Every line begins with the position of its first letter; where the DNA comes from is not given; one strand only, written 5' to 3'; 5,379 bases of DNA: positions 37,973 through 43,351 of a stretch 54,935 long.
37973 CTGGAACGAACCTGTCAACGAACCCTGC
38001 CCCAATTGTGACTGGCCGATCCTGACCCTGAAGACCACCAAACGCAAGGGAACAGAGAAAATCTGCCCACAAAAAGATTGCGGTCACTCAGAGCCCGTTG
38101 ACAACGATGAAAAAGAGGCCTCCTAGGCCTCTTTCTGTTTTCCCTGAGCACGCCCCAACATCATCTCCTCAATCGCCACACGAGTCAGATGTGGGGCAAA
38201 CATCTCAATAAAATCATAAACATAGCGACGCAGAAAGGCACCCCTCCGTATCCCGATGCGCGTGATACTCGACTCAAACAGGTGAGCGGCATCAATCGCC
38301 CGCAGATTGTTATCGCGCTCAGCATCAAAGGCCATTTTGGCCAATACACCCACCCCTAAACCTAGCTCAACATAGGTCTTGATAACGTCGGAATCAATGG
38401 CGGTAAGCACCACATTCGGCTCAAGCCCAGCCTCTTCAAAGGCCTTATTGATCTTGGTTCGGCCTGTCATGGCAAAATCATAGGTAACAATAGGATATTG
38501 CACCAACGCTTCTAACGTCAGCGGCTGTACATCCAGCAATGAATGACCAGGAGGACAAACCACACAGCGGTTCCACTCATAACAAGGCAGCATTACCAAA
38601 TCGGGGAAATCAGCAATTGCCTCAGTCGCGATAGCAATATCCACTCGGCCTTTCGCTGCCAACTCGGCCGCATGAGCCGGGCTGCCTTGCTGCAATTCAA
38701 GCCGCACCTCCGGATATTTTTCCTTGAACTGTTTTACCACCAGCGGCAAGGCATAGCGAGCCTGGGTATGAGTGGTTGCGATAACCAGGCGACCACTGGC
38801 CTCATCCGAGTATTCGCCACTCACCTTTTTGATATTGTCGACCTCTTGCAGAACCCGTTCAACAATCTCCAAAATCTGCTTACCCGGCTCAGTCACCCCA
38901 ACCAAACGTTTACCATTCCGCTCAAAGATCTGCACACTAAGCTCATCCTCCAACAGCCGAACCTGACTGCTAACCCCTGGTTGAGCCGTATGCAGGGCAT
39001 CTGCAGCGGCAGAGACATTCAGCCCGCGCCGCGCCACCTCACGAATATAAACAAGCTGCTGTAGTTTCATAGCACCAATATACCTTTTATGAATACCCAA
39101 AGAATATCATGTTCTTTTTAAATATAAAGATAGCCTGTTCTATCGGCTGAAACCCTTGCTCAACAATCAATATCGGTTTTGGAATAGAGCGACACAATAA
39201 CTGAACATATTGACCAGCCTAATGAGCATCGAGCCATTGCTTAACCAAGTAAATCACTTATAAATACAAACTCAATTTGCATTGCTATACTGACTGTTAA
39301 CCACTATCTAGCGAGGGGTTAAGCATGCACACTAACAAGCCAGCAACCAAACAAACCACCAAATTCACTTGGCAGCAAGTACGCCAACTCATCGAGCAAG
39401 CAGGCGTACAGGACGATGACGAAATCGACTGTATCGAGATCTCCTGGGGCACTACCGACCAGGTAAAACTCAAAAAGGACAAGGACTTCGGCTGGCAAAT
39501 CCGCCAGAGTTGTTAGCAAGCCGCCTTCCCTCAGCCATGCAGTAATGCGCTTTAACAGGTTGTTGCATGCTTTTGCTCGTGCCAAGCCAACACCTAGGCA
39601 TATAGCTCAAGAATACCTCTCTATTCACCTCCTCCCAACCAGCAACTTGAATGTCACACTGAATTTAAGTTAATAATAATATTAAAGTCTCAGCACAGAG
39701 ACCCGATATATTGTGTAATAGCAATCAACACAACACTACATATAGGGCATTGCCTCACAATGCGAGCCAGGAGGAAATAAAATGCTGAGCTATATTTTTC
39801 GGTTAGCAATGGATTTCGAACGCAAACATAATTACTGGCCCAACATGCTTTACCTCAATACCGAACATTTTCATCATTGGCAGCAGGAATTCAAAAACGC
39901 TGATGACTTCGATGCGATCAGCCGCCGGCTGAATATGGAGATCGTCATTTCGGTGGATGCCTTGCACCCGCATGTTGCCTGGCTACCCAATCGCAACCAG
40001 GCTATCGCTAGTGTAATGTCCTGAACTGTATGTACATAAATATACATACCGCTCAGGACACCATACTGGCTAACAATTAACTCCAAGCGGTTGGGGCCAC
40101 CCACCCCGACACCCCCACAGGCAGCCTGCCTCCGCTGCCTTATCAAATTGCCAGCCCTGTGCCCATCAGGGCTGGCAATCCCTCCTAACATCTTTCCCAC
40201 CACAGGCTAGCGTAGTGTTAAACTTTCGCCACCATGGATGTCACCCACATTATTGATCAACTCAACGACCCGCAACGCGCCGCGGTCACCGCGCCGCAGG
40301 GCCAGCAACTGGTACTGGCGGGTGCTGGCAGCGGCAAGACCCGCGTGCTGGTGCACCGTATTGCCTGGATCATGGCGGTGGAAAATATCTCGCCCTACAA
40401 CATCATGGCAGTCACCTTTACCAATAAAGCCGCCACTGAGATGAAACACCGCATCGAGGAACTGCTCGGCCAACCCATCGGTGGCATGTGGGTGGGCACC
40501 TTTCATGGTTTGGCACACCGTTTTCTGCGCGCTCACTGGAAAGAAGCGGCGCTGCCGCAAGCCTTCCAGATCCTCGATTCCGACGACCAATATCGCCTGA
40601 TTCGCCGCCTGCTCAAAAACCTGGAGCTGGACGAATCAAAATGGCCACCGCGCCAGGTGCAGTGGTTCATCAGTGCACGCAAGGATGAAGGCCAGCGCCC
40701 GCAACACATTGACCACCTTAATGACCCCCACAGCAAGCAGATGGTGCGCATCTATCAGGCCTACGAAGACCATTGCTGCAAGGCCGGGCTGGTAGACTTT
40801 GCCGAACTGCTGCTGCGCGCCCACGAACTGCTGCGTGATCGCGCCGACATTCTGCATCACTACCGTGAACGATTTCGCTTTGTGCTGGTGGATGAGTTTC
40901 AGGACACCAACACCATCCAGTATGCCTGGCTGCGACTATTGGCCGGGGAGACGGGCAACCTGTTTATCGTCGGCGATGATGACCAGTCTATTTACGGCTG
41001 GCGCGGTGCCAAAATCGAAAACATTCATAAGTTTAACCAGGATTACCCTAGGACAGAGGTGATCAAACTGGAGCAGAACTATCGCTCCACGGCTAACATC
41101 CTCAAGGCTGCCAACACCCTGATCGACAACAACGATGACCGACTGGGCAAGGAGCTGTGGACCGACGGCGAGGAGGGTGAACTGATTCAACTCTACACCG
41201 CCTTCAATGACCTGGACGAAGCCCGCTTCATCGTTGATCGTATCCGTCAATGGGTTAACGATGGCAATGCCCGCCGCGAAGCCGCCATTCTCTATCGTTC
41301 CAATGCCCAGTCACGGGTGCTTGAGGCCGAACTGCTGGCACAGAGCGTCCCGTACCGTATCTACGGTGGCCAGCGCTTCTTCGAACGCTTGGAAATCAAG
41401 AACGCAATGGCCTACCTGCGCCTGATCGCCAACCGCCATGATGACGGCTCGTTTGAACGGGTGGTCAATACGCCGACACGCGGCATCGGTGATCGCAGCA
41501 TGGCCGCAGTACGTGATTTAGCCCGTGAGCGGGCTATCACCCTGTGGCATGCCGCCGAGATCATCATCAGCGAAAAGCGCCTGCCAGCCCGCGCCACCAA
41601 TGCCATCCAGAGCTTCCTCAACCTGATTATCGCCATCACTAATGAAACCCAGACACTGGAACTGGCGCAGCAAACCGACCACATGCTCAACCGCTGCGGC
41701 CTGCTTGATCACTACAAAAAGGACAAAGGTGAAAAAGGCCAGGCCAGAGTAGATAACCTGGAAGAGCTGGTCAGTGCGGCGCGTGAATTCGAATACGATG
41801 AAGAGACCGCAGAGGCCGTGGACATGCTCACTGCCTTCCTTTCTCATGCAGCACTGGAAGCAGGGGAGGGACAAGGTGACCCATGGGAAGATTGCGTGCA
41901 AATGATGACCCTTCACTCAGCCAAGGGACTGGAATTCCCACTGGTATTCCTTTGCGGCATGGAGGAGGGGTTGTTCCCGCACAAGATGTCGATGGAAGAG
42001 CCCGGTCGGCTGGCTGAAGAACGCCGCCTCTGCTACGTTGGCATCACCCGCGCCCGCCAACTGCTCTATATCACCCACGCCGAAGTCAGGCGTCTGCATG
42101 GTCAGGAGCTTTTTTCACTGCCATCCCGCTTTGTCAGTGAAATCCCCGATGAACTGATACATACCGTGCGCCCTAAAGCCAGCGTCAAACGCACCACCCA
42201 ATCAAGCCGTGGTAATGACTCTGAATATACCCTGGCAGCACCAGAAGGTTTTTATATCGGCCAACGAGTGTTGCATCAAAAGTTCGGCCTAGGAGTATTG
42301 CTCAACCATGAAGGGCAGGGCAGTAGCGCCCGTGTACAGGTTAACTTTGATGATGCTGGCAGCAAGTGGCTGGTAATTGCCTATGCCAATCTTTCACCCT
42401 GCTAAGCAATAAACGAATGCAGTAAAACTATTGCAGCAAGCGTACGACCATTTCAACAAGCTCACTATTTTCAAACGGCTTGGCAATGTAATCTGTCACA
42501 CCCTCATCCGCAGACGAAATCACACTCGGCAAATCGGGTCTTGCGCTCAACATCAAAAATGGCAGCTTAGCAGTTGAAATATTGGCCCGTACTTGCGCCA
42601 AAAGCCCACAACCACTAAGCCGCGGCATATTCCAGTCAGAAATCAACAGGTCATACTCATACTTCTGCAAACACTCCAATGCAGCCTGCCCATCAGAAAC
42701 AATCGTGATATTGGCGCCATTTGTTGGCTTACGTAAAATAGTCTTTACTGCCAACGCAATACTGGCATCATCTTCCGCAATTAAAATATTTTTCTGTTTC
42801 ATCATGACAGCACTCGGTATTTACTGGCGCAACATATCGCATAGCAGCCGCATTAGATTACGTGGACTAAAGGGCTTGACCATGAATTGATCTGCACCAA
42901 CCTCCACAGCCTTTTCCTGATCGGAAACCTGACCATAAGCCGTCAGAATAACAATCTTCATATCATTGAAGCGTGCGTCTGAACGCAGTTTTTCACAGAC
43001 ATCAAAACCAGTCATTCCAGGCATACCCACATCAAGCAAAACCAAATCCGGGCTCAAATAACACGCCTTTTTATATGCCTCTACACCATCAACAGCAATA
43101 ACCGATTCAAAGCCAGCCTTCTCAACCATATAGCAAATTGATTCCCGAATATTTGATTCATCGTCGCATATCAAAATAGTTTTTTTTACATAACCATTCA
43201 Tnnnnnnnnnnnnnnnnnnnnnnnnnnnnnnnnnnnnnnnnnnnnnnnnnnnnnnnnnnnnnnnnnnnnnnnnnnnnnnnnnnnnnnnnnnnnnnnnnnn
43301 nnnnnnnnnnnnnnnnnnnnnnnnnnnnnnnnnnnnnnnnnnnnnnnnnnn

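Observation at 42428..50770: AT-rich eight-gene signalling cassette with no DNA-binding output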

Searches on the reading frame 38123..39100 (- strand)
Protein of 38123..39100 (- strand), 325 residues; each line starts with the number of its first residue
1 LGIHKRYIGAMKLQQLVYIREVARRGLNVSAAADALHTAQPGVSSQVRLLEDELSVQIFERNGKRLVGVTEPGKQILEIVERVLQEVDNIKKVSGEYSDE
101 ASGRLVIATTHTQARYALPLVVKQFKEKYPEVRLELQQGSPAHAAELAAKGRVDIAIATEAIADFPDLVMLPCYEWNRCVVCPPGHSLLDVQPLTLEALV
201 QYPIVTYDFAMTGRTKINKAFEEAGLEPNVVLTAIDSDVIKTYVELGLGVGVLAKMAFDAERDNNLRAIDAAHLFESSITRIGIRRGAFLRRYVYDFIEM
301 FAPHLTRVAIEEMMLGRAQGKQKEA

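Call 6: search_protein_families(library=pfam, proteins=[window:38123-39100:-], max_evalue=0.001)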
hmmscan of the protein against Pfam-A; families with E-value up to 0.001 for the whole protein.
window:38123-39100:- (325 aa): 2 families
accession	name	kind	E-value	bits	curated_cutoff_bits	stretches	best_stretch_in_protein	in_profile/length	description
PF03466.25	LysR_substrate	-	4.7e-43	147.4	28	1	99-304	2-207/209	LysR substrate binding domain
PF00126.33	HTH_1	-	7.5e-15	55.1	26.6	1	13-73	1-59/60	Bacterial regulatory helix-turn-helix protein, lysR family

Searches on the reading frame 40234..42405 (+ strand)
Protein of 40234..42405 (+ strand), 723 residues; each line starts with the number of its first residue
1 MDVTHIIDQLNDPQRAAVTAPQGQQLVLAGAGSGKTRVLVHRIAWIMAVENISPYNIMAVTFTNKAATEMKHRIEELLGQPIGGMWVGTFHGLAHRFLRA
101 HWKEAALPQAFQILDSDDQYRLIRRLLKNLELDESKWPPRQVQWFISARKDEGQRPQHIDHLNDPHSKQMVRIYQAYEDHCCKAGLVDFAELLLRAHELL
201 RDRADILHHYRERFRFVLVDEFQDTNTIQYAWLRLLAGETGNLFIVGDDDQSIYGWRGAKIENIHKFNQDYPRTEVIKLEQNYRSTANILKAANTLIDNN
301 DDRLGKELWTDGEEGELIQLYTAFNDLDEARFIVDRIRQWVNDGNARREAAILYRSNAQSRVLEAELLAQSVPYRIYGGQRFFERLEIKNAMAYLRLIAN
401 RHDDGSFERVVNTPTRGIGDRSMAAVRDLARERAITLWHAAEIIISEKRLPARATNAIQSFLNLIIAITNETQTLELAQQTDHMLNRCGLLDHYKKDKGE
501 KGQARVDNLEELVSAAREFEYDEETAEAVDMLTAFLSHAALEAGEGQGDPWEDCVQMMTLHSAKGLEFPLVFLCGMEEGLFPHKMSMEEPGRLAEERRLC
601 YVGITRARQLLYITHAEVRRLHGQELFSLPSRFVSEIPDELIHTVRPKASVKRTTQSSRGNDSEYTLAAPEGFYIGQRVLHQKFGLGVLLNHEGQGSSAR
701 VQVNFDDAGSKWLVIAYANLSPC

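Call 6: search_protein_families(library=pfam, proteins=[window:40234-42405:+], max_evalue=0.001)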
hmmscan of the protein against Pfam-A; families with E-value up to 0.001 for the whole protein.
window:40234-42405:+ (723 aa): 7 families
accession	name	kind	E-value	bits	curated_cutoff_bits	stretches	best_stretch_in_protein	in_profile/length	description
PF00580.27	UvrD-helicase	-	2.3e-93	313.3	23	1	10-272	1-271/271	UvrD/REP helicase N-terminal domain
PF13361.12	UvrD_C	-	3.9e-84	283.5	25.6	1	277-616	1-348/350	UvrD-like helicase C-terminal domain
PF13245.12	AAA_19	-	1.7e-21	77.2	25.1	1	14-255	1-132/134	AAA domain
PF13538.12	UvrD_C_2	-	1.8e-08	34.5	27.4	1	558-613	5-51/52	UvrD-like helicase C-terminal domain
PF21196.3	PcrA_UvrD_tudor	-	8.1e-07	29.2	23.9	1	675-718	1-44/48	PcrA/UvrD tudor domain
PF13604.12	AAA_30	-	1e-06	29.1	27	0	9-74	1-66/191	AAA domain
PF01443.25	Viral_helicase1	-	6.7e-05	23.2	21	0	539-613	167-226/228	Viral superfamily 1 RNA helicase core domain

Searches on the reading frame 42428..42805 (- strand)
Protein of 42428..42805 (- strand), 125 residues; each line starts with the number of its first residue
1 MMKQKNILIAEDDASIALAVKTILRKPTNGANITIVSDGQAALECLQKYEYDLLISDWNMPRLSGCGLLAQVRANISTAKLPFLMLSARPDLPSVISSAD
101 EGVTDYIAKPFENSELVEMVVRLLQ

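Call 4: search_protein_families(library=pfam, proteins=[window:42428-42805:-], max_evalue=0.01)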
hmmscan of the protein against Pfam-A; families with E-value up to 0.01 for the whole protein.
window:42428-42805:- (125 aa): 1 family
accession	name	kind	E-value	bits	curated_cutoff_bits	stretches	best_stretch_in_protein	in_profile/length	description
PF00072.30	Response_reg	-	5.9e-23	81.6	30.2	1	7-120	1-110/111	Response regulator receiver domain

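Call 5: search_protein_families(library=ncbifam, proteins=[window:42428-42805:-], max_evalue=0.01)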
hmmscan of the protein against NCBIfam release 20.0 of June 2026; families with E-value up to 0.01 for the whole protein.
window:42428-42805:- (125 aa): 94 families (the best 25 are shown)
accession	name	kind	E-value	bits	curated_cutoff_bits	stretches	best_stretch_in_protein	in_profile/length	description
NF041734.1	resp_reg_RppA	equivalog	4.3e-20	72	250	1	7-120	3-114/229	two-component system response regulator RppA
NF041733.1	resp_reg_CseB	equivalog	7.8e-20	71.2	350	1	6-120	2-111/228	two-component system response regulator CseB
NF007901.0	PRK10610.1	equivalog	4.8e-19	68.8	189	1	4-121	5-121/129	chemotaxis response regulator CheY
TIGR02154.1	PhoB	equivalog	5e-19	68.5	296.2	1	4-120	2-116/226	phosphate regulon transcriptional regulator PhoB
NF053512.1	nitric_RR_NosR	exception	4e-18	65.6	400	1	7-122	1-113/422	response regulator c-di-GMP phosphodiesterase, NosR family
NF040689.1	MtrAB_MtrA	equivalog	1.1e-17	64.2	300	1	7-120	1-109/219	MtrAB system response regulator MtrA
TIGR01818.1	ntrC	equivalog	1.1e-17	64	558.6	1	7-124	1-114/463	nitrogen regulation protein NR(I)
NF012023.0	PRK15479.1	equivalog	1.4e-16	60.7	337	1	7-120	3-112/224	transcriptional regulator TctD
NF045944.1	ResRegRpaBCyano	equivalog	3.5e-16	59.3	330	1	8-123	1-111/229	response regulator transcription factor RpaB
NF006900.1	PRK09390.1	equivalog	3.6e-16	59.3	255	1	1-123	1-119/203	response regulator FixJ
NF045991.1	RespRegCtrARhodob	equivalog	6.2e-16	58.8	350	1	7-120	3-112/224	response regulator transcription factor CtrA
NF008176.1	PRK10923.1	equivalog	1.7e-15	56.6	620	1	2-123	1-118/469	nitrogen regulation protein NR(I)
NF007969.0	PRK10693.1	equivalog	1.9e-15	56.8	329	1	3-124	6-124/337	two-component system response regulator RssB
NF033120.0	vanR_FM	exception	2.5e-15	56.8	460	1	2-120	1-114/231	vancomycin resistance response regulator transcription factor, VanR-F/VanR-M family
NF008296.0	PRK11083.1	equivalog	3e-15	56.2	273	1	2-124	1-118/228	two-component system response regulator CreB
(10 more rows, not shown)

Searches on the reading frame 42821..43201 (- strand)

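Call 4: search_protein_families(library=pfam, proteins=[window:42821-43201:-], max_evalue=0.01)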
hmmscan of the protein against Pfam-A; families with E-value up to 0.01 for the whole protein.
window:42821-43201:- (126 aa): 1 family
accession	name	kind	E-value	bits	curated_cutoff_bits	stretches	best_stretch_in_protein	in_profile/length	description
PF00072.30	Response_reg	-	8.8e-27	93.9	30.2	1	9-118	1-108/111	Response regulator receiver domain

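Call 5: search_protein_families(library=ncbifam, proteins=[window:42821-43201:-], max_evalue=0.01)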
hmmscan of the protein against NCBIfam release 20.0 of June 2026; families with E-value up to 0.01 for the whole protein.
window:42821-43201:- (126 aa): 102 families (the best 25 are shown)
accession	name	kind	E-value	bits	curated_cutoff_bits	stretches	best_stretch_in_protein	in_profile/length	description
TIGR02154.1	PhoB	equivalog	4.2e-28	98.2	296.2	1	6-125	2-121/226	phosphate regulon transcriptional regulator PhoB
NF045944.1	ResRegRpaBCyano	equivalog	1.5e-27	96.5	330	1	10-124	1-112/229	response regulator transcription factor RpaB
NF008296.0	PRK11083.1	equivalog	1.1e-26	93.7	273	1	6-122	3-116/228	two-component system response regulator CreB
NF040689.1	MtrAB_MtrA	equivalog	3.2e-24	85.5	300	1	9-120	1-109/219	MtrAB system response regulator MtrA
NF007546.0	PRK10161.1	equivalog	1.8e-23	83.3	471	1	7-122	3-118/229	phosphate response regulator transcription factor PhoB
NF040534.1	resp_reg_YycF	equivalog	5.8e-23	81.4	340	1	7-119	1-110/231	response regulator YycF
NF007135.0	PRK09581.1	equivalog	1.1e-21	77.2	474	1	8-117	4-113/457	PleD family two-component system response regulator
NF053854.1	RespRegPhoBBctds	equivalog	4.7e-21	75.2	270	1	9-118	1-109/225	two-component system response regulator PhoB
NF033120.0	vanR_FM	exception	2.6e-19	69.8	460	1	8-120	5-114/231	vancomycin resistance response regulator transcription factor, VanR-F/VanR-M family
NF008469.0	PRK11361.1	equivalog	2.6e-19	69.3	714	1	7-117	5-113/461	acetoacetate metabolism transcriptional regulator AtoC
NF012227.0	AdeR_RR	equivalog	2.7e-19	69.6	340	1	6-125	11-127/239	efflux system response regulator transcription factor AdeR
NF011896.0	PRK15369.1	equivalog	3.4e-19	69.3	242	1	6-117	3-114/211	two component system response regulator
NF007005.1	PRK09468.1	equivalog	3.8e-19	69.1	331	1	6-125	3-120/237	osmolarity response regulator transcription factor OmpR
TIGR02875.1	spore_0_A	equivalog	1.2e-18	67.3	200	1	8-121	4-119/262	sporulation transcription factor Spo0A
NF041733.1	resp_reg_CseB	equivalog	3.2e-18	65.9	350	1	8-125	2-116/228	two-component system response regulator CseB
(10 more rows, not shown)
